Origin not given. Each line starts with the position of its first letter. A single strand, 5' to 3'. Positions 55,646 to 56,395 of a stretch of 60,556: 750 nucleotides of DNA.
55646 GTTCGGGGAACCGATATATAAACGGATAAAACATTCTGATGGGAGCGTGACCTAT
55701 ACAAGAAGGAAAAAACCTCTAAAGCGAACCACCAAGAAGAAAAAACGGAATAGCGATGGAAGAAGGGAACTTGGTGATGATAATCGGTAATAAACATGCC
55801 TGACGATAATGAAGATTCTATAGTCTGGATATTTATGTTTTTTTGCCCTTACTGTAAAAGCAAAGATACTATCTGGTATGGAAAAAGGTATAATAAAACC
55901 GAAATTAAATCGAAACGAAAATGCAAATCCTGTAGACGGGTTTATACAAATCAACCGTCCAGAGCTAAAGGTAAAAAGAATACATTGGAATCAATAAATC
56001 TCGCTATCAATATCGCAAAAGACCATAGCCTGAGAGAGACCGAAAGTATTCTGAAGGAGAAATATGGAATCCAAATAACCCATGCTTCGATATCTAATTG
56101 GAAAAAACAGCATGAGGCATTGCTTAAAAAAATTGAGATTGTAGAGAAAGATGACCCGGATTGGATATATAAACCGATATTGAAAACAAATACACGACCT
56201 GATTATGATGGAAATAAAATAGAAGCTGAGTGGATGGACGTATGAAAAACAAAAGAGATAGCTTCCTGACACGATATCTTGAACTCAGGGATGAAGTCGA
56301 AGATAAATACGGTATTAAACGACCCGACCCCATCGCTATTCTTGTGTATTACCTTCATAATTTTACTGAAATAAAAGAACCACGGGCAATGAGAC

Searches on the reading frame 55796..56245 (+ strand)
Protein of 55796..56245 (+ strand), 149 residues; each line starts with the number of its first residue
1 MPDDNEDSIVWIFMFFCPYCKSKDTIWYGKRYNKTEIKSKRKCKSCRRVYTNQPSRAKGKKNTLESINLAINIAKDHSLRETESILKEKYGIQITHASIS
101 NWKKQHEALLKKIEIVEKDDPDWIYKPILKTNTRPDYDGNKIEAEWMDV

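Call 3: search_protein_families(library=pfam, proteins=[window:55796-56245:+], max_evalue=0.01)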
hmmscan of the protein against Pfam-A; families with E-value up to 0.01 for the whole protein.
window:55796-56245:+ (149 aa): 2 families
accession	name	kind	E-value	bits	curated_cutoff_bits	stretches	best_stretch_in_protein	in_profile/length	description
PF23451.1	Zn_ribbon_PaaD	-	0.0053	16.8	27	1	17-48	17-47/53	PaaD zinc beta ribbon domain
PF22811.2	Zn_ribbon_NrdR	-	0.0063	16.9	27.2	1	17-51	3-39/42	Transcriptional repressor NrdR-like, N-terminal domain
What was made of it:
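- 55796..56245 (+): orf149, a zinc-ribbon plus HTH protein. It weakly resembles the N-terminal DNA-binding part of IS1 and IS6 transposases and has no DDE domain. Pfam gives only Zn-ribbon hints (call 3).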

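Call 59: search_protein_families(library=pfam, proteins=[window:55796-56245:+], max_evalue=0.01)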
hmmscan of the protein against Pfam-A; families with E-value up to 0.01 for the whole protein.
window:55796-56245:+ (149 aa): 2 families
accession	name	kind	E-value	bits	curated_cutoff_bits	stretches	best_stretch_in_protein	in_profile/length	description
PF23451.1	Zn_ribbon_PaaD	-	0.0053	16.8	27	1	17-48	17-47/53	PaaD zinc beta ribbon domain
PF22811.2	Zn_ribbon_NrdR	-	0.0063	16.9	27.2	1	17-51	3-39/42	Transcriptional repressor NrdR-like, N-terminal domain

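Call 82: search_protein_families(library=ncbifam, proteins=[window:55796-56245:+], max_evalue=0.01)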
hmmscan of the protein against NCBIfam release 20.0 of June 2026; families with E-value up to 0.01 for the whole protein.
window:55796-56245:+ (149 aa): 5 families
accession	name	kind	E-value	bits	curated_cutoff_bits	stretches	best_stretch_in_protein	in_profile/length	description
NF033558.1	transpos_IS1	equivalog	3.2e-05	24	100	1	17-116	1-89/199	IS1 family transposase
NF047912.1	ECs_2282_CxxC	subfamily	0.00019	21.3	37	1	15-68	3-55/60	ECs_2282 family putative zinc-binding protein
NF033587.1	transpos_IS6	equivalog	0.00038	20.2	125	1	64-113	8-58/202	IS6 family transposase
NF050000.1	IS1_IS1595_Zn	domain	0.0035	17.9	28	0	17-52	1-33/34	IS1/IS1595 family N-terminal zinc-binding domain-containing protein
NF033517.1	transpos_IS66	equivalog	0.0039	16.3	180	1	39-113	62-139/387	IS66 family transposase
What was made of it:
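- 55796..56245 (+): NCBIfam transpos_IS1 at 24 bits and transpos_IS6 at 20 bits, both far below cutoff (call 82).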
